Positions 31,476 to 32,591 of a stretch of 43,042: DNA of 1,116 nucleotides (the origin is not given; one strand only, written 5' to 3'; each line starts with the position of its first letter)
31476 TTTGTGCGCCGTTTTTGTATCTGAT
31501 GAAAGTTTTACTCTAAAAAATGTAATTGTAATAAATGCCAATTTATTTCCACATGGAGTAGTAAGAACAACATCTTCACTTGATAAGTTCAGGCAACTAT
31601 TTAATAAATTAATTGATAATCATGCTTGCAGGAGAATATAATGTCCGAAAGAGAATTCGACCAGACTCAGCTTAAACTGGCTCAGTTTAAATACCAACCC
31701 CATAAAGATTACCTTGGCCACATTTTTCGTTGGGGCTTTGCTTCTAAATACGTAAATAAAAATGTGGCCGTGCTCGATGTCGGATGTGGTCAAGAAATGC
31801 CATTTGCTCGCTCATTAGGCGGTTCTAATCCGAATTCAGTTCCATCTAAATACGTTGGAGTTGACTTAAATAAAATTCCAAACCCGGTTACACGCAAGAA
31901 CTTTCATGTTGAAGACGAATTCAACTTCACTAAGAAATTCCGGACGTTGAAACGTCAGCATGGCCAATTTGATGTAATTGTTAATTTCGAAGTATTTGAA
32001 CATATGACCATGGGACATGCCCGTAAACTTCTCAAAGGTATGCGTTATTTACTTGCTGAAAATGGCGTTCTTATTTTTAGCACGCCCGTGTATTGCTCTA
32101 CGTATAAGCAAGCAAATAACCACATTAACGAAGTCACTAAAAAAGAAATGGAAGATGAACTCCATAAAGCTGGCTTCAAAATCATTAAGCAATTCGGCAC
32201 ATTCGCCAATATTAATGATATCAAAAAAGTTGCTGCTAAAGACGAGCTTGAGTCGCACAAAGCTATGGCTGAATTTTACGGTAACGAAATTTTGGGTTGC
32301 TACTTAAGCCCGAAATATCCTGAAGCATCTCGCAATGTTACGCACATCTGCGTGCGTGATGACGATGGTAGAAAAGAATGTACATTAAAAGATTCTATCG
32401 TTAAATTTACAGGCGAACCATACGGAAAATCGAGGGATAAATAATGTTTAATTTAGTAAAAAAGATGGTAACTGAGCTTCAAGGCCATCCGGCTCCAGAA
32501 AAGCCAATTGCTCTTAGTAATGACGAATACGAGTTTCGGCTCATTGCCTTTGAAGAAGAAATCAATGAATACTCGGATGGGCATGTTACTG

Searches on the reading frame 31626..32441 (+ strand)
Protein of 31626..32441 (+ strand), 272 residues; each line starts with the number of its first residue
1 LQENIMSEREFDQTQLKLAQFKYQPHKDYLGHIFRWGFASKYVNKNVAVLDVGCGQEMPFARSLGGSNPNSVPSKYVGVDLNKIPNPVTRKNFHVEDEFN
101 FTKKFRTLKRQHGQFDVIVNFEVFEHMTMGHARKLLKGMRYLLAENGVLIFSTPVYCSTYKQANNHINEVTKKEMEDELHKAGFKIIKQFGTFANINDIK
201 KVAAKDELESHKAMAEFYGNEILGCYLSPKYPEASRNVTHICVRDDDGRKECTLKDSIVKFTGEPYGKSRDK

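Call 3: search_protein_families(library=pfam, proteins=[window:31626-32441:+], max_evalue=1)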
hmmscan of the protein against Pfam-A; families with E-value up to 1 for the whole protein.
window:31626-32441:+ (272 aa): 7 families
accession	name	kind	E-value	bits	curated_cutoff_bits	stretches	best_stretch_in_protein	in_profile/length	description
PF13489.12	Methyltransf_23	-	2.3e-16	60.4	27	1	44-188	21-163/164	Methyltransferase domain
PF08242.18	Methyltransf_12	-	1.2e-07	32.8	30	1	50-149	1-98/98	Methyltransferase domain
PF13847.12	Methyltransf_31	-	7.9e-07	29.3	27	1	44-178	2-140/145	Methyltransferase domain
PF08241.18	Methyltransf_11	-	9.1e-07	29.9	21.2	1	50-151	1-95/95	Methyltransferase domain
PF13649.12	Methyltransf_25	-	3.3e-06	28.1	27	1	49-147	1-97/97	Methyltransferase domain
PF02353.26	CMAS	-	0.00098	19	27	1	48-168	65-181/273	Mycolic acid cyclopropane synthetase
PF20922.3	Anamorsin_N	-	0.018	15.2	27.1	1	109-190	46-122/163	Anamorsin, N-terminal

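Call 4: search_protein_families(library=phrogs, proteins=[window:31626-32441:+], max_evalue=0.01)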
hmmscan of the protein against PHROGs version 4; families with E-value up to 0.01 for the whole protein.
window:31626-32441:+ (272 aa): 2 families
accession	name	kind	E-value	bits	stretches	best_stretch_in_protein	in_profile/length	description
phrog_4752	-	other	1.1e-11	45.5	1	38-160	44-167/241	tRNA methyltransferase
phrog_24759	-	other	0.0013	19.6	1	102-166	99-163/204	methyltransferase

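Call 22: search_protein_families(library=ncbifam, proteins=[window:31626-32441:+], max_evalue=0.01)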
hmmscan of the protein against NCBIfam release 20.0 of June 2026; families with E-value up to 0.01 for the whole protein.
window:31626-32441:+ (272 aa): 8 families
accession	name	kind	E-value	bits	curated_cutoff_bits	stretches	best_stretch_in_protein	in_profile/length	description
TIGR01983.1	UbiG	equivalog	1.3e-07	31.1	102.95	1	45-153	49-153/228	bifunctional 2-polyprenyl-6-hydroxyphenol methylase/3-demethylubiquinol 3-O-methyltransferase UbiG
NF053839.1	CPFASynBruc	equivalog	2.6e-05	23.4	600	1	42-167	171-292/410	cyclopropane fatty acid synthase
NF043040.1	corrin_prot_MT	hypoth_equivalog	3.1e-05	23.5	180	0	110-152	104-148/216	corrinoid protein-associated methyltransferase CpaM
TIGR02072.1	BioC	equivalog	0.00052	19.9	184.95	1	45-203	34-175/244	malonyl-ACP O-methyltransferase BioC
NF045667.1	MTase_DVU1556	equivalog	0.00053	19.5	155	1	43-187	20-163/213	DVU_1556 family methyltransferase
NF008686.0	PRK11705.1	equivalog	0.0069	15.5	400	0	46-167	168-281/383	cyclopropane fatty acyl phospholipid synthase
TIGR04345.1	ovoA_Cterm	equivalog_domain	0.0073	15.9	170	0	107-200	127-220/242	putative 4-mercaptohistidine N1-methyltransferase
NF004851.0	PRK06202.1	equivalog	0.0073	15.8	243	0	44-142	59-157/237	hypothetical protein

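Call 40: search_dna_similar(query=window:31626-32441:+, collection=phages, mode=protein, max_rows=30)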
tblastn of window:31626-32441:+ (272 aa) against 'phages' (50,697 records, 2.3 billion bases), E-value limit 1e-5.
Records with a match: 5; places in all: 5; records where one place covers at least 80% of the query: 4.
Best place of each record, by identity: <60% 5.
By first word of the organism name: Caudoviricetes 2; Stenotrophomonas 2; Pseudoxanthomonas 1.
By host as written in the record: - 2; Stenotrophomonas maltophilia D1585 2; Pseudoxanthomonas kaohsiungensis 1.
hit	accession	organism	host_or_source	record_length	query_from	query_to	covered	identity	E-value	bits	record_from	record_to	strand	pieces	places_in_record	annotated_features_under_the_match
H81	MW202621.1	Caudoviricetes sp.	Manatee Spring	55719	2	242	89%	38.3%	1e-47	175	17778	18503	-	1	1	capping protein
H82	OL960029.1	Pseudoxanthomonas phage PW916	Pseudoxanthomonas kaohsiungensis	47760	9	271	97%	33.3%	1e-39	152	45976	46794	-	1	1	methyltransferase | nucleoside triphosphate pyrophosphohydrolase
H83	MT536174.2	Stenotrophomonas phage vB_SmaS-AXL_3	Stenotrophomonas maltophilia D1585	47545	9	253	90%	34.5%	2e-40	154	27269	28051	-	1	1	methyltransferase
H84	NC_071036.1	Stenotrophomonas phage vB_SmaS-AXL_3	Stenotrophomonas maltophilia D1585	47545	9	253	90%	34.5%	2e-40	154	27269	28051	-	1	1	methyltransferase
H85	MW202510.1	Caudoviricetes sp.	Manatee Spring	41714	26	237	78%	29.8%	5e-20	95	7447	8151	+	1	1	methyltransferase domain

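Call 63: search_solved_structures(query=window:31626-32441:+, max_evalue=0.01, show_alignments=1)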
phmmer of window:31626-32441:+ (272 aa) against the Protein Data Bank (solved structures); distinct sequences matched with E-value up to 0.01: 0.

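Call 66: find_homologous_proteins(query=window:31626-32441:+, max_evalue=0.00001)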
Query window:31626-32441:+ (272 aa): 180 proteins with E <= 0.00001 among 1056 candidates; the best 120 are listed.
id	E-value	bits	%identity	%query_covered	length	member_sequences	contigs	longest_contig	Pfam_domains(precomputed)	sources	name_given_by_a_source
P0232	4.9e-178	608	99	98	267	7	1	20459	PF13847.13,PF13489.13,PF13649.13,PF08241.19,PF08242.19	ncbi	-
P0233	6.1e-138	477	78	97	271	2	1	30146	PF13489.13,PF08241.19,PF08242.19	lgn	-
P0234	6.3e-138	477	78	97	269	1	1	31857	PF13489.13,PF08241.19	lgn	-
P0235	2.0e-135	469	74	99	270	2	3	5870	PF13847.13,PF13489.13,PF13649.13,PF08241.19,PF08242.19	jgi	jgi:SAM-dependent methyltransferase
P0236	4.8e-134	464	75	97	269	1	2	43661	PF13847.13,PF13489.13,PF02353.27,PF13649.13,PF08241.19,PF08242.19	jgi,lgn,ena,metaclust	metaclust:\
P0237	6.9e-134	464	76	98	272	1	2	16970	PF13489.13,PF13649.13,PF08241.19,PF08242.19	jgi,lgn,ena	-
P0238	7.2e-133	460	76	97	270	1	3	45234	PF13489.13,PF08242.19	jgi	jgi:2-polyprenyl-3-methyl-5-hydroxy-6-metoxy-1,4-benzoquinol methylase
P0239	1.1e-131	456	75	98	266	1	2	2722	PF13847.13,PF13489.13,PF13649.13,PF08241.19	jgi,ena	-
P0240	5.9e-130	451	74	97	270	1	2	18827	PF13489.13,PF08241.19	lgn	-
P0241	7.4e-130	450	73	97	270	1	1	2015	PF13847.13,PF13489.13,PF02353.27,PF13649.13,PF08241.19,PF08242.19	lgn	-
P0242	6.3e-129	447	73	97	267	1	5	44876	PF13847.13,PF13489.13,PF13649.13,PF08241.19,PF08242.19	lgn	-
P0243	9.2e-127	440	75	93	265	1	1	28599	PF13847.13,PF13489.13,PF02353.27,PF13649.13,PF08241.19,PF08242.19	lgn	-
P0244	1.2e-126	440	70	100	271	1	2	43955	PF13847.13,PF13489.13,PF02353.27,PF13649.13,PF08241.19,PF08242.19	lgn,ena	-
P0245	3.3e-126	438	70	98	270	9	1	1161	PF13847.13,PF13489.13,PF13649.13,PF08241.19,PF08242.19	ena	-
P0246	4.0e-125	435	72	97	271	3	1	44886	PF13847.13,PF13489.13,PF13649.13,PF08241.19,PF08242.19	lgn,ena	-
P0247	1.6e-124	433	72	98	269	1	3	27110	PF13847.13,PF13489.13,PF13649.13,PF08241.19,PF08242.19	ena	-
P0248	2.1e-124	432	73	93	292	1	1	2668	PF13489.13,PF13649.13,PF08241.19,PF08242.19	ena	-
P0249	1.2e-123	430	70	97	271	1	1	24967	PF13847.13,PF13489.13,PF13649.13,PF08241.19,PF08242.19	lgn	-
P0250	1.8e-123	429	71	92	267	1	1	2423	PF13847.13,PF13489.13,PF02353.27,PF13649.13,PF08241.19,PF08242.19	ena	-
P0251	4.1e-122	425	70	97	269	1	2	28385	PF13847.13,PF13489.13,PF08241.19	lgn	-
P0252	3.5e-120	419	72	93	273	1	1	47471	PF13489.13,PF08241.19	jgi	-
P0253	6.9e-120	418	70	93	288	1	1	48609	PF13489.13,PF08241.19,PF08242.19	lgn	-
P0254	8.7e-120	417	72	93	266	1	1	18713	PF13489.13,PF13649.13,PF08241.19,PF08242.19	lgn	-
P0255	1.3e-119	417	72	93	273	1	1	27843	PF13847.13,PF13489.13,PF08241.19,PF08242.19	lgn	-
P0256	2.5e-118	413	67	97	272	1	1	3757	PF13489.13,PF02353.27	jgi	-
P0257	6.6e-118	411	70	93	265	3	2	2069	PF13847.13,PF13489.13,PF02353.27,PF13649.13,PF08241.19,PF08242.19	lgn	-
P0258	1.3e-117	410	69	93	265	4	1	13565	PF13847.13,PF13489.13,PF02353.27,PF13649.13,PF08241.19,PF08242.19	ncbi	-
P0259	9.2e-117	407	67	93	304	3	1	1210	PF13847.13,PF13489.13,PF13649.13,PF08241.19,PF08242.19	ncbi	-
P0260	2.7e-116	406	70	93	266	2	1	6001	PF13489.13,PF08241.19,PF08242.19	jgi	jgi:2-polyprenyl-3-methyl-5-hydroxy-6-metoxy-1,4-benzoquinol methylase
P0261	4.6e-116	405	69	93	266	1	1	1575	PF13489.13,PF08241.19,PF08242.19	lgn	-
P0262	6.2e-116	405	68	93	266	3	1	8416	PF13847.13,PF13489.13,PF08242.19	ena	-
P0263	1.5e-113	397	68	92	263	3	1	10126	PF13847.13,PF13489.13,PF02353.27,PF13649.13,PF08241.19,PF08242.19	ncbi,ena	-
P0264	2.8e-113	396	66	93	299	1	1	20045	PF13847.13,PF13489.13,PF02353.27,PF08241.19,PF08242.19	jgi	-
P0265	5.0e-113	395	67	93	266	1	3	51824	PF13489.13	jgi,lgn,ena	-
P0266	1.2e-112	394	67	93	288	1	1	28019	PF13489.13,PF08241.19,PF08242.19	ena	-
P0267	2.3e-112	393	69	87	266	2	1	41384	PF13489.13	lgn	-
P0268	2.6e-112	393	66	93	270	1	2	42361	PF13847.13,PF13489.13,PF02353.27,PF08241.19,PF08242.19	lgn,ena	-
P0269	3.1e-112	393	71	86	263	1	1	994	PF13489.13,PF08241.19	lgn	-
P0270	5.7e-112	392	66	93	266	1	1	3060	PF13847.13,PF13489.13,PF13649.13,PF08241.19,PF08242.19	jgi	jgi:2-polyprenyl-3-methyl-5-hydroxy-6-metoxy-1,4-benzoquinol methylase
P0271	7.8e-112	391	67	93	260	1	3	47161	PF13847.13,PF13489.13,PF13649.13,PF08241.19,PF08242.19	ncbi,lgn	-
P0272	1.9e-110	387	65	95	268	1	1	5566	PF13489.13,PF02353.27,PF08242.19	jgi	-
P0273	3.8e-110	386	65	93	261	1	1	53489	PF13847.13,PF13489.13,PF02353.27,PF08241.19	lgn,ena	-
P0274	1.9e-109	383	67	93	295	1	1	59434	PF13489.13,PF08241.19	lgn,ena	-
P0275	2.9e-109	383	66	89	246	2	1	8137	PF13489.13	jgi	-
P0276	4.5e-107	376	67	93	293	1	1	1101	PF13489.13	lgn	-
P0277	1.4e-105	371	66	93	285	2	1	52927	PF13489.13,PF08241.19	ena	-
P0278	9.3e-105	368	61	95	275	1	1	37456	PF13847.13,PF13489.13,PF08241.19,PF08242.19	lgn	-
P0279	8.1e-104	365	59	95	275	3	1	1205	PF13847.13,PF13489.13,PF08241.19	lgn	-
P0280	4.2e-103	363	63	93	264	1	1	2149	PF13489.13,PF02353.27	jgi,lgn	jgi:2-polyprenyl-3-methyl-5-hydroxy-6-metoxy-1,4-benzoquinol methylase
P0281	8.1e-102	358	62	95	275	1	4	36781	PF13847.13,PF13489.13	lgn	-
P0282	2.1e-101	357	59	95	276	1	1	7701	PF13847.13,PF13489.13,PF08241.19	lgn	-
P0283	3.1e-101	357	59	95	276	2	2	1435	PF13847.13,PF13489.13,PF02353.27,PF13649.13,PF08241.19,PF08242.19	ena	-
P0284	3.4e-101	356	60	95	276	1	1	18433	PF13847.13,PF13489.13,PF08241.19,PF08242.19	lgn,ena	-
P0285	4.5e-100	353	61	94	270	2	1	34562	PF13847.13,PF13489.13,PF13649.13,PF08241.19,PF08242.19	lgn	-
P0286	2.2e-98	347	71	76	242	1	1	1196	PF13847.13,PF13489.13,PF02353.27,PF13649.13,PF08241.19,PF08242.19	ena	-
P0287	1.2e-97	345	58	96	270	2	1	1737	PF13847.13,PF13489.13,PF08241.19,PF08242.19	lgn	-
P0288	1.5e-93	331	58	93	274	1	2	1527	PF13847.13,PF13489.13,PF13649.13,PF08241.19,PF08242.19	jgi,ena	jgi:2-polyprenyl-3-methyl-5-hydroxy-6-metoxy-1,4-benzoquinol methylase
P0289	3.8e-93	330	57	93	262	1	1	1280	PF13847.13,PF13489.13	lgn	-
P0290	1.0e-92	329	58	92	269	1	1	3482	PF13847.13,PF13489.13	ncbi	-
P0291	3.0e-91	324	58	93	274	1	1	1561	PF13847.13,PF13489.13,PF02353.27,PF13649.13,PF08241.19,PF08242.19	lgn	-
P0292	2.5e-89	318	57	92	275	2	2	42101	PF13847.13,PF13489.13,PF13649.13,PF08241.19,PF08242.19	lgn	-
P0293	1.5e-88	315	56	93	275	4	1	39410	PF13847.13,PF13489.13,PF13649.13,PF08241.19,PF08242.19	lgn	-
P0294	1.5e-88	315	56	95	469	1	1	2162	PF13489.13,PF00383.30,PF14437.13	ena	-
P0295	1.0e-85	306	52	93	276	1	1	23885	PF13489.13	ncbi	-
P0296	5.3e-85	303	52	93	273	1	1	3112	PF13489.13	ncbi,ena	-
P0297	1.0e-82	296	50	93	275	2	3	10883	PF13489.13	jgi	-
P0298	1.5e-82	295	51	92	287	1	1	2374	PF13489.13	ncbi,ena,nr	ncbi:MAG: class I SAM-dependent methyltransferase [Longimicrobiales bacterium]|nr:class I SAM-depend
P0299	2.1e-82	295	49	95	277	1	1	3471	PF13489.13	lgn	-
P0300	2.5e-82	295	52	92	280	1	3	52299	PF13489.13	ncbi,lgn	-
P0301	2.5e-81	291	51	93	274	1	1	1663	PF13489.13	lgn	-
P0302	2.8e-81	291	51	93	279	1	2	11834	PF13489.13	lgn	-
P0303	1.6e-80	289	50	93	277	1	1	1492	PF13489.13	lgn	-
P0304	5.3e-77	277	49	93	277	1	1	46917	PF13489.13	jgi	jgi:2-polyprenyl-3-methyl-5-hydroxy-6-metoxy-1,4-benzoquinol methylase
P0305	5.4e-77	277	64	72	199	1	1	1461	PF13489.13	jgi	jgi:SAM-dependent methyltransferase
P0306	7.7e-76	273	48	94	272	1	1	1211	PF13847.13,PF13489.13,PF08242.19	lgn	-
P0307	1.2e-74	269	49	93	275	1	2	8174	PF13489.13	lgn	-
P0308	1.6e-73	266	48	93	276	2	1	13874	PF13489.13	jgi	jgi:2-polyprenyl-3-methyl-5-hydroxy-6-metoxy-1,4-benzoquinol methylase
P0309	9.5e-73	263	52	86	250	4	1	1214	PF13489.13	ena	-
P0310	3.8e-69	251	49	88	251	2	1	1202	PF13489.13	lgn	-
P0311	8.4e-69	250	48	93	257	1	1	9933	PF13847.13,PF13489.13,PF13649.13,PF08241.19,PF08242.19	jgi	jgi:2-polyprenyl-3-methyl-5-hydroxy-6-metoxy-1,4-benzoquinol methylase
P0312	3.5e-62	229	45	93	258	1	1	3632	PF13847.13,PF13489.13,PF13649.13,PF08241.19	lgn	-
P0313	1.4e-59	220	46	83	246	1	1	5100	PF13847.13,PF13489.13,PF02353.27,PF13649.13,PF08241.19,PF08242.19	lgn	-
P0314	4.9e-58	215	45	85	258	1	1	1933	PF13847.13,PF13489.13,PF13649.13,PF08241.19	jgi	jgi:2-polyprenyl-3-methyl-5-hydroxy-6-metoxy-1,4-benzoquinol methylase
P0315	1.3e-56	210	43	87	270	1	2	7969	PF13847.13,PF13489.13,PF08242.19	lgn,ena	-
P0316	2.3e-55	206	43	89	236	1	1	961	PF13489.13,PF13649.13,PF08241.19,PF08242.19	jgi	jgi:SAM-dependent methyltransferase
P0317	1.3e-54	204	43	86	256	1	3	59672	PF13489.13,PF08241.19,PF08242.19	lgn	-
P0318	1.6e-54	203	43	86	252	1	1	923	PF13847.13,PF13489.13,PF08241.19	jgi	jgi:SAM-dependent methyltransferase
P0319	4.3e-54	202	45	85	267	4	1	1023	PF13847.13,PF13489.13,PF13649.13,PF08241.19,PF08242.19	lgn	-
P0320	2.2e-53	200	41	88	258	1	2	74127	PF13489.13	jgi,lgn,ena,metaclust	metaclust:\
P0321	5.7e-53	198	43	85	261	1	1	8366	PF13847.13,PF13489.13,PF08241.19,PF08242.19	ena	-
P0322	1.5e-52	197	45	85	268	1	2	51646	PF13489.13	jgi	-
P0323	2.3e-52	196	41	85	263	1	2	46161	PF13489.13,PF08242.19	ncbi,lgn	-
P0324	2.4e-52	196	40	92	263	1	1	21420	PF13847.13,PF13489.13,PF02353.27,PF08241.19,PF08242.19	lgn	-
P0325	4.4e-52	195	44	84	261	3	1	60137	PF13847.13,PF13489.13,PF13649.13,PF08241.19,PF08242.19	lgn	-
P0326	4.7e-52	195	42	86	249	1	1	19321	PF13847.13,PF13489.13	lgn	-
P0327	5.1e-52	195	43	85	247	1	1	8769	PF13847.13,PF13489.13,PF13649.13,PF08241.19,PF08242.19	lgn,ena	-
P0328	8.9e-52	194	39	90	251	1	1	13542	PF13489.13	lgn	-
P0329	3.2e-51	193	41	87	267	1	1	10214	PF13489.13,PF13649.13,PF08241.19,PF08242.19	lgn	-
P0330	5.4e-51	192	42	85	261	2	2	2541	PF13847.13,PF13489.13,PF13649.13,PF08241.19,PF08242.19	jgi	jgi:2-polyprenyl-3-methyl-5-hydroxy-6-metoxy-1,4-benzoquinol methylase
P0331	6.7e-51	192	42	84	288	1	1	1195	PF13489.13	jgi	jgi:2-polyprenyl-3-methyl-5-hydroxy-6-metoxy-1,4-benzoquinol methylase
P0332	1.0e-50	191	43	84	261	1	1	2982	PF13847.13,PF13489.13,PF13649.13,PF08241.19,PF08242.19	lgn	-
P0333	1.1e-50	191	42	86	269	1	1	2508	PF13489.13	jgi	jgi:2-polyprenyl-3-methyl-5-hydroxy-6-metoxy-1,4-benzoquinol methylase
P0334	1.1e-50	191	44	84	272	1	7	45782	PF13847.13,PF13489.13,PF08241.19,PF08242.19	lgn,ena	-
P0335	1.3e-50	191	43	87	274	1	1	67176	PF13847.13,PF13489.13,PF13649.13,PF08241.19,PF08242.19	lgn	-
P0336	1.8e-50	190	42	85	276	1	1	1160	PF13847.13,PF13489.13,PF13649.13,PF08241.19,PF08242.19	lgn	-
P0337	3.5e-50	189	43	84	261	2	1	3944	PF13847.13,PF13489.13,PF13649.13,PF08241.19,PF08242.19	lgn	-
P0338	4.0e-50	189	40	85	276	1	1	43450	PF13489.13,PF08241.19,PF08242.19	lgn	-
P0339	7.5e-50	188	44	85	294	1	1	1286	PF13489.13,PF08241.19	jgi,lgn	-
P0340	7.8e-50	188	42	86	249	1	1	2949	PF13847.13,PF13489.13,PF08242.19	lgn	-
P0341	5.7e-49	185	41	87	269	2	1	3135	PF13847.13,PF13489.13,PF13649.13,PF08241.19,PF08242.19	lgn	-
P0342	6.9e-49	185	43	88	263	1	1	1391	PF13847.13,PF13489.13,PF13649.13,PF08241.19,PF08242.19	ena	-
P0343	8.2e-49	185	42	84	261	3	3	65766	PF13847.13,PF13489.13,PF13649.13,PF08241.19,PF08242.19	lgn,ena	-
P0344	2.0e-48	183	42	84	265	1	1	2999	PF13489.13,PF08241.19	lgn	-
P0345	1.5e-47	181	38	90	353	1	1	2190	PF13489.13,PF08242.19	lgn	-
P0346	2.2e-47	180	41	84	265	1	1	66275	PF13847.13,PF13489.13,PF13649.13,PF08241.19,PF08242.19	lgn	-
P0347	8.5e-47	178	41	84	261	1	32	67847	PF13847.13,PF13489.13,PF13649.13,PF08241.19,PF08242.19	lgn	-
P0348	1.1e-46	178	39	84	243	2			PF13489.13,PF13649.13,PF08241.19,PF08242.19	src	-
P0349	1.7e-45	174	40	87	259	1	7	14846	PF13847.13,PF13489.13,PF02353.27,PF13649.13,PF08241.19,PF08242.19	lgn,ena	-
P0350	1.9e-45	174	39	85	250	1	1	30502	PF13847.13,PF13489.13,PF02353.27,PF13649.13,PF08241.19,PF08242.19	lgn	-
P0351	6.0e-45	172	40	87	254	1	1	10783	PF13489.13,PF13649.13,PF08241.19,PF08242.19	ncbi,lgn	-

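Call 72: predict_structure(alignment_id=A2)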
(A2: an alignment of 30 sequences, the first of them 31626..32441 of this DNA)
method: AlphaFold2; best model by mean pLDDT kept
length: 272 residues; sequences in the alignment: 30
mean_pLDDT: 90.3   pTM: 0.89
mean pLDDT of the five models: 90.3, 90.1, 89.2, 89.0, 88.9
residues with pLDDT >= 90: 190; 70-90: 62; 50-70: 9; < 50: 11
segments of 3 or more residues with pLDDT < 50: 1-5
pLDDT, mean of each block of 10 residues (from residue 1): 57 87 84 93 97 96 90 98 96 97 98 99 96 98 98 88 88 96 98 90 91 87 87 95 98 91 51 38
secondary structure, 60 per line:
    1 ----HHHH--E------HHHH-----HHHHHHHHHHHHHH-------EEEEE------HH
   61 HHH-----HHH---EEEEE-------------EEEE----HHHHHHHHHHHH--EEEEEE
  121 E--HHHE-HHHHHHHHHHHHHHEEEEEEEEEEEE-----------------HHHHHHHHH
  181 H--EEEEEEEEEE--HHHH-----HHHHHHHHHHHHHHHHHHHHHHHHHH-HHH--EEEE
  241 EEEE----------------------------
elements in order: H5-8 H18-21 H27-40 E48-52 H59-63 E75-79 E93-96 H101-112 E115-121 H129-142 E143-154 H172-181 E184-193 H196-199 H205-230 E237-244

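Call 74: fold_search(model_id=the predicted structure, library=pdb)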
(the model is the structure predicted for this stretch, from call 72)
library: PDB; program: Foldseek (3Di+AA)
matches with E <= 10: 1724; with E <= 0.001: 1028
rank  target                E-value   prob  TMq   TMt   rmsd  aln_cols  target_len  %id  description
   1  2p7i_A                7.5e-11  1.00  0.52  0.61   6.4       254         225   16  CRYSTAL STRUCTURE OF a SAM dependent methyl-transferase type 12 family protein (ECA1738) FROM PECTOBACTERIUM ATROSEPTI (released 2007-04-03)
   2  2p7h_A                8.0e-11  1.00  0.51  0.60   6.8       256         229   16  Crystal structure of a sam dependent methyl-transferase type 12 family protein (eca1738) from pectobacterium atrosepti (released 2007-04-03)
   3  2p7h_B                3.5e-10  1.00  0.53  0.63   6.3       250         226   16  Crystal structure of a sam dependent methyl-transferase type 12 family protein (eca1738) from pectobacterium atrosepti (released 2007-04-03)
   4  4pne_A                3.7e-10  1.00  0.49  0.50   9.8       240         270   14  Crystal Structure of the [4+2]-Cyclase SpnF (released 2015-02-18)
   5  9sm3_E                4.7e-10  1.00  0.49  0.46  12.5       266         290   15  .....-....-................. from Pseudomonas chlororaphis in complex with SAH (released 2025-12-31)
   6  9sm3_A                4.7e-10  1.00  0.47  0.44  13.2       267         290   14  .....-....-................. from Pseudomonas chlororaphis in complex with SAH (released 2025-12-31)
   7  4pne_B                5.7e-10  1.00  0.51  0.51   8.9       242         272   14  Crystal Structure of the [4+2]-Cyclase SpnF (released 2015-02-18)
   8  9sm1_F                8.4e-10  1.00  0.50  0.49  12.2       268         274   14  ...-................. from Pseudomonas chlororaphis in complex with SAH and FPP (released 2025-12-31)
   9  9sm3_C                1.0e-09  1.00  0.50  0.50  12.4       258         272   14  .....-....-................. from Pseudomonas chlororaphis in complex with SAH (released 2025-12-31)
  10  9sm3_D                1.0e-09  1.00  0.46  0.44  13.1       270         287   15  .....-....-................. from Pseudomonas chlororaphis in complex with SAH (released 2025-12-31)
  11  9sm1_B                1.1e-09  1.00  0.46  0.42  11.2       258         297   14  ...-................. from Pseudomonas chlororaphis in complex with SAH and FPP (released 2025-12-31)
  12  3bus_B                1.2e-09  1.00  0.49  0.55   8.9       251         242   15  Crystal Structure of RebM (released 2008-03-25)
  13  9sm1_C                1.3e-09  1.00  0.50  0.46  12.4       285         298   13  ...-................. from Pseudomonas chlororaphis in complex with SAH and FPP (released 2025-12-31)
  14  3dli_A                1.6e-09  1.00  0.52  0.63   6.9       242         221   16  Crystal structure of a SAM dependent methyltransferase from Archaeoglobus fulgidus (released 2008-07-15)
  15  9sm1_E                1.7e-09  1.00  0.48  0.45  10.5       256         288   14  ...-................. from Pseudomonas chlororaphis in complex with SAH and FPP (released 2025-12-31)
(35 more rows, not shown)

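Call 75: search_protein_families(library=pfam, proteins=[P0294], max_evalue=0.001)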
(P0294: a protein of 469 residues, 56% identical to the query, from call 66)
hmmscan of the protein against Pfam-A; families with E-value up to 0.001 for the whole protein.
P0294 (469 aa): 3 families
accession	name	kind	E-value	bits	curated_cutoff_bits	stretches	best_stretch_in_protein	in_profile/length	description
PF00383.29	dCMP_cyt_deam_1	-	4.9e-17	62.1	25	1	3-117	3-101/102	Cytidine and deoxycytidylate deaminase zinc-binding region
PF13489.12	Methyltransf_23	-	1.2e-11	45.1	27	1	257-397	21-162/164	Methyltransferase domain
PF14437.12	MafB19-deam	-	3.1e-07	30.8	27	1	9-119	9-102/142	MafB19-like deaminase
